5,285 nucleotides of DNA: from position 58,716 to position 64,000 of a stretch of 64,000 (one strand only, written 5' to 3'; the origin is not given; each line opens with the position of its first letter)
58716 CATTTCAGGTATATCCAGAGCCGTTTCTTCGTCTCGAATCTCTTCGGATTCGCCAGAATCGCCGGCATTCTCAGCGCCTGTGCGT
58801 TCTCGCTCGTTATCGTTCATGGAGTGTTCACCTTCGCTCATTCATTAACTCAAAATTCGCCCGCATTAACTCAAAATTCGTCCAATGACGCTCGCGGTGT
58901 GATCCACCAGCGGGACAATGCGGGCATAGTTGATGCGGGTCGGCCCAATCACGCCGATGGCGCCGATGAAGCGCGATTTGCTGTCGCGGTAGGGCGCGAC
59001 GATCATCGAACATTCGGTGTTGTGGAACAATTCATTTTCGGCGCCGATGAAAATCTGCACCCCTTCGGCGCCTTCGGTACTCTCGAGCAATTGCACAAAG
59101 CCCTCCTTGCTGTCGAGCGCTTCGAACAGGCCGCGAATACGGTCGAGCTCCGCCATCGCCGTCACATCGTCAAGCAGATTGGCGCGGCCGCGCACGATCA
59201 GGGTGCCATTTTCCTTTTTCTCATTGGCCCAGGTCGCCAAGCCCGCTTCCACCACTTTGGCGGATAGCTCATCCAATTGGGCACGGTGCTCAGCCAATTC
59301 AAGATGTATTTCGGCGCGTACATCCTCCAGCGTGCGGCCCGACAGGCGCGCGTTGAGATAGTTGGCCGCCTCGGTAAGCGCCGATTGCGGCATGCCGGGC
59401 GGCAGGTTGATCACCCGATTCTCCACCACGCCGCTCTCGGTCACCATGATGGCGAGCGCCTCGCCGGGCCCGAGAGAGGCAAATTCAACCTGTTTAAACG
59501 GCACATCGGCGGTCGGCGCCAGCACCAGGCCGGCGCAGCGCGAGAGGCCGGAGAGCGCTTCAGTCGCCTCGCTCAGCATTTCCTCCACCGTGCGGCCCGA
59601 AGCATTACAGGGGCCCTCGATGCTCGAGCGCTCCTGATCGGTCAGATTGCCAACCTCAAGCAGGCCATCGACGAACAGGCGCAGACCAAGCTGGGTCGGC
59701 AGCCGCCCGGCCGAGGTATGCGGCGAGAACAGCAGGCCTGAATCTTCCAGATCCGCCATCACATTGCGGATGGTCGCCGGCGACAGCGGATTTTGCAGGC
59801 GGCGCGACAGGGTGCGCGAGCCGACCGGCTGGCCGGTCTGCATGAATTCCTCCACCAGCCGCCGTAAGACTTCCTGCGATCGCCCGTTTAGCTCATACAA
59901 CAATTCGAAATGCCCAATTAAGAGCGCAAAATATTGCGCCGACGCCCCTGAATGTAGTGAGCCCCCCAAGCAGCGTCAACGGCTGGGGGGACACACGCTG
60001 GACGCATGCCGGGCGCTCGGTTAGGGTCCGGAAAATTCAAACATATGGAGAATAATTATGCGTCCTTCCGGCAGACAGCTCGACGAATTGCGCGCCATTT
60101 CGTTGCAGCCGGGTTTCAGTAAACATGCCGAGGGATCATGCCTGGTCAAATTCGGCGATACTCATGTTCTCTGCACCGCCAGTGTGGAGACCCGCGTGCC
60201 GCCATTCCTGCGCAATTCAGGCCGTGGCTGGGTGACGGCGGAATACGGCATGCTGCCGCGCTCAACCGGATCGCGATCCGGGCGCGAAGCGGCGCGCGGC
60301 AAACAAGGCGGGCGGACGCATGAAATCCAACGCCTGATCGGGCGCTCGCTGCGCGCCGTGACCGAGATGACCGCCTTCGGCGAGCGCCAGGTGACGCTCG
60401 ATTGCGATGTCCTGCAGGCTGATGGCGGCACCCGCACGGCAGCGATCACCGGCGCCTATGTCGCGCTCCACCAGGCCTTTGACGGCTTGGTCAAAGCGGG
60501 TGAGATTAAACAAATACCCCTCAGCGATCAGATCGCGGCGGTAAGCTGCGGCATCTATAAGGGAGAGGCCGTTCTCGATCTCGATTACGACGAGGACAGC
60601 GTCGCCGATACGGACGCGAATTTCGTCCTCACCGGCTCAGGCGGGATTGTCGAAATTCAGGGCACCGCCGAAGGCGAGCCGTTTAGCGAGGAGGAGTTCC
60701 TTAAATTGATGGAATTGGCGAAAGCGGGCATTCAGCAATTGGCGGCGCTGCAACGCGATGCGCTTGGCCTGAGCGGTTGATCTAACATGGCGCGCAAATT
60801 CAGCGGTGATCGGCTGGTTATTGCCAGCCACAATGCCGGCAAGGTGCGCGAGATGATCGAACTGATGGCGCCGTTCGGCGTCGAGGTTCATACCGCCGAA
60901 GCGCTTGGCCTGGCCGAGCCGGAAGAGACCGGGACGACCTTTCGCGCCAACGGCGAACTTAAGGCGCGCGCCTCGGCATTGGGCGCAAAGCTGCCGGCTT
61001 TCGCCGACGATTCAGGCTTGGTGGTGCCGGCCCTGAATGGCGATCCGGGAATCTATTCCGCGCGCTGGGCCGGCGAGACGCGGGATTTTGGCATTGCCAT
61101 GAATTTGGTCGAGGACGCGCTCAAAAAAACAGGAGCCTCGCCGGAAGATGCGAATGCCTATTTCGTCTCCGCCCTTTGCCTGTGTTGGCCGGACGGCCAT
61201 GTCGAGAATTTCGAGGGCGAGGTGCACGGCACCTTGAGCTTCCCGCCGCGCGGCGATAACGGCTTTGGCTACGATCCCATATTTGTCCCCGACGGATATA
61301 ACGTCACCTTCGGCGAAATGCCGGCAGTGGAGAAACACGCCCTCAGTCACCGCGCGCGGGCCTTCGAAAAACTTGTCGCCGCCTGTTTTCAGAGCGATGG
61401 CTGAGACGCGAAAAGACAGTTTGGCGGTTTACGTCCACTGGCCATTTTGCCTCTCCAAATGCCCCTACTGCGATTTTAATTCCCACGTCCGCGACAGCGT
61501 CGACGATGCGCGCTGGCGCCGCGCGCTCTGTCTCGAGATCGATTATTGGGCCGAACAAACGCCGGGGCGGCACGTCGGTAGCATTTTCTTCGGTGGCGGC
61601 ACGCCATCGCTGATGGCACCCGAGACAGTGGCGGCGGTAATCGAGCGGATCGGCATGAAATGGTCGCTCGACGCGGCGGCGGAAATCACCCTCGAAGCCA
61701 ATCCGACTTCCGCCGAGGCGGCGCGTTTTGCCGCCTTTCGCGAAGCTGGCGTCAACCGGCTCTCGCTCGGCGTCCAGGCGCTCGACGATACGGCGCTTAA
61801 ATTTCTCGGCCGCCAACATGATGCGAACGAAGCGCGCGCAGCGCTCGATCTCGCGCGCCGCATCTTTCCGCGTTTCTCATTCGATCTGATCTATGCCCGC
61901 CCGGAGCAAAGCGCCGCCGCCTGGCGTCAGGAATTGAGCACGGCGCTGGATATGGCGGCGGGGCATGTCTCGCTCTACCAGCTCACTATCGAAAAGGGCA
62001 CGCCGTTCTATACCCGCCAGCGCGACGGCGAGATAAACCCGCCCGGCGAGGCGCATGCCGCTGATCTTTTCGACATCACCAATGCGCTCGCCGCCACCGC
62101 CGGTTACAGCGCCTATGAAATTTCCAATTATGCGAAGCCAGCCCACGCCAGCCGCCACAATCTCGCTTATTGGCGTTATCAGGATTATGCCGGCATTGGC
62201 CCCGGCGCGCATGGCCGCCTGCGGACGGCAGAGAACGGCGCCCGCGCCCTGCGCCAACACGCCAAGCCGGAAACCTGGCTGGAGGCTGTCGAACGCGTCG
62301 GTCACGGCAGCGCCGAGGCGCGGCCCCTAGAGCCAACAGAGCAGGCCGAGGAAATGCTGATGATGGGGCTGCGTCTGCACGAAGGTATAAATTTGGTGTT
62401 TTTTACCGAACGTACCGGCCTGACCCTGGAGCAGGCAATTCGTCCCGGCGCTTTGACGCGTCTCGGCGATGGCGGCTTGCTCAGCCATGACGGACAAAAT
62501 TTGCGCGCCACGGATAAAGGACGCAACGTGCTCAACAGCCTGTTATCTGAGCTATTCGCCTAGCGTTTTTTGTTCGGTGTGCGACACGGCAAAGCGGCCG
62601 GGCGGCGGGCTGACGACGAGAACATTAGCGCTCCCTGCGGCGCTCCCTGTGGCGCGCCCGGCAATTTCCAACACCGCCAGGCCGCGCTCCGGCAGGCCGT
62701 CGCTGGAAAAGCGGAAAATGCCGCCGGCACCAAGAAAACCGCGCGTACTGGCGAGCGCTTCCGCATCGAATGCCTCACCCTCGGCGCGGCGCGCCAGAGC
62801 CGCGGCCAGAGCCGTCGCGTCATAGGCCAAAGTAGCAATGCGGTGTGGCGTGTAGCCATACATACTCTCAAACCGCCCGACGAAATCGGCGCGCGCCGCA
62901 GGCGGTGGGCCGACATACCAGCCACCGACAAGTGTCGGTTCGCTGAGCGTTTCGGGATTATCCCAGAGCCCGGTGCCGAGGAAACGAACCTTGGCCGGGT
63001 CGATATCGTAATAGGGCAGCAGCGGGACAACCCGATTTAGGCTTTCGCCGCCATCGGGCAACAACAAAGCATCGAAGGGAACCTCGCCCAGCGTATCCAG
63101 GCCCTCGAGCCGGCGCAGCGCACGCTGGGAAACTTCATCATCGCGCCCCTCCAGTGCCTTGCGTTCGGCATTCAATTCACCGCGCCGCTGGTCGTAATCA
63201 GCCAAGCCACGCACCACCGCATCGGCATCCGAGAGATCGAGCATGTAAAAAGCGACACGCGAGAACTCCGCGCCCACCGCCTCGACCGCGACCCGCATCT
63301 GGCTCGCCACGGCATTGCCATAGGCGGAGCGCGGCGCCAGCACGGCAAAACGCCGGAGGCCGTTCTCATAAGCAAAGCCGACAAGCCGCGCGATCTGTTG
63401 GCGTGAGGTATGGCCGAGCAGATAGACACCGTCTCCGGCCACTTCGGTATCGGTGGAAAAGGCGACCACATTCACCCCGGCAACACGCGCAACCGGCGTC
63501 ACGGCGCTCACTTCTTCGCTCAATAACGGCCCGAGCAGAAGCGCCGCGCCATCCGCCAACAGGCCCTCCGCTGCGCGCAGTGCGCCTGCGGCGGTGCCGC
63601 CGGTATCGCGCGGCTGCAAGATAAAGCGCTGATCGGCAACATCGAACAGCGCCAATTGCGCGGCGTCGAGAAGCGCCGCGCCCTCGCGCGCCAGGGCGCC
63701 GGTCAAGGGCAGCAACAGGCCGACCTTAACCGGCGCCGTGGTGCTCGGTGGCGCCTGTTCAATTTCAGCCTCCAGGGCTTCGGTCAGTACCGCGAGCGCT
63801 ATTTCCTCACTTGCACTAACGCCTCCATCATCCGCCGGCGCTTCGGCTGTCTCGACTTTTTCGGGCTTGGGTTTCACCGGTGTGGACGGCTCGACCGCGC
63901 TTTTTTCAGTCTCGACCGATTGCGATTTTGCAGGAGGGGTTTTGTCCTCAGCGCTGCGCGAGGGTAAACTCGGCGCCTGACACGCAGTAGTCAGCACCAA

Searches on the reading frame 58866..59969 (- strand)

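Call 46: search_protein_families(library=pfam, proteins=[window:58866-59969:-], max_evalue=0.0001)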
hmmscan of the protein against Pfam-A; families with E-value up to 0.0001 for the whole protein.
window:58866-59969:- (367 aa): 1 family
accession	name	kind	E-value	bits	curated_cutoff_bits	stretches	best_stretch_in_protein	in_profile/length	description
PF01628.27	HrcA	-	8.3e-60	202.8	22.2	1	129-352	1-215/215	HrcA protein C terminal domain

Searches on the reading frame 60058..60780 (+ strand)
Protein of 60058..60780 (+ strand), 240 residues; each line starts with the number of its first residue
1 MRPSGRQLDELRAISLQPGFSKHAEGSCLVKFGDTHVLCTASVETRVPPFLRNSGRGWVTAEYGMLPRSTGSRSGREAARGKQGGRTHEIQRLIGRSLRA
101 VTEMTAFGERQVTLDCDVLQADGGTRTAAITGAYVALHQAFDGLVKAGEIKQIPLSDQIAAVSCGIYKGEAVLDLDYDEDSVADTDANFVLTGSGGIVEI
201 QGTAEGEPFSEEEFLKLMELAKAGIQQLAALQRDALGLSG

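Call 46: search_protein_families(library=pfam, proteins=[window:60058-60780:+], max_evalue=0.0001)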
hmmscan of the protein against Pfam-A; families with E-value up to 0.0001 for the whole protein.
window:60058-60780:+ (240 aa): 2 families
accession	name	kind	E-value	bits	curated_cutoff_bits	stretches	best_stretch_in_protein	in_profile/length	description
PF01138.27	RNase_PH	-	2.3e-28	99.7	25.5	1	10-140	1-127/130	3' exoribonuclease family, domain 1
PF03725.20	RNase_PH_C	-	2.3e-16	59.9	20.8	1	157-223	1-66/67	3' exoribonuclease family, domain 2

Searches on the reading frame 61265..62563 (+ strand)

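Call 46: search_protein_families(library=pfam, proteins=[window:61265-62563:+], max_evalue=0.0001)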
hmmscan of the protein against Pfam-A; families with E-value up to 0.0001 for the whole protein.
window:61265-62563:+ (432 aa): 2 families
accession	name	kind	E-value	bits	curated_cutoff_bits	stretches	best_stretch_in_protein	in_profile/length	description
PF04055.27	Radical_SAM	-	8.5e-21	75.3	29.5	1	56-216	1-155/166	Radical SAM superfamily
PF06969.22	HemN_C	-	1.5e-18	67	24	1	355-420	1-65/67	HemN C-terminal domain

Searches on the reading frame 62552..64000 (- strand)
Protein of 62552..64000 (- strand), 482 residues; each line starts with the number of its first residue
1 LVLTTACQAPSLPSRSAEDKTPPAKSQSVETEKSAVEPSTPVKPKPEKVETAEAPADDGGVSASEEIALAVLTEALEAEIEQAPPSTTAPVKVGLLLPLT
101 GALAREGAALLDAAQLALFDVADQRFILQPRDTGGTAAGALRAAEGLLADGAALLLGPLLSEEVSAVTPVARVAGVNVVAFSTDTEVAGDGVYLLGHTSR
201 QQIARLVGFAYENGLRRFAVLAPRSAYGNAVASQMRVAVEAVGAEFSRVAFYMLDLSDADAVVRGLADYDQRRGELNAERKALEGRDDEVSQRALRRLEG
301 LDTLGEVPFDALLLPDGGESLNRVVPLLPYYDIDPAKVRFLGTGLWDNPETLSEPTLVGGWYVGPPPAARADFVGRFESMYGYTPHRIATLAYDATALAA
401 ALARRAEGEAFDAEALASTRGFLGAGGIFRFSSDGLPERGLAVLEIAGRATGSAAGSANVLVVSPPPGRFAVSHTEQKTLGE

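Call 46: search_protein_families(library=pfam, proteins=[window:62552-64000:-], max_evalue=0.0001)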
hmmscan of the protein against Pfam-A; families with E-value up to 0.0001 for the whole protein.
window:62552-64000:- (482 aa): 2 families
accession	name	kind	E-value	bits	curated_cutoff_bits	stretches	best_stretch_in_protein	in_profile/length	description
PF13458.12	Peripla_BP_6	-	1.8e-31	110.5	31.7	1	90-447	1-339/343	Periplasmic binding protein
PF04348.19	LppC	-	7.6e-10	38.4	28.8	1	88-255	216-386/563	LppC putative lipoprotein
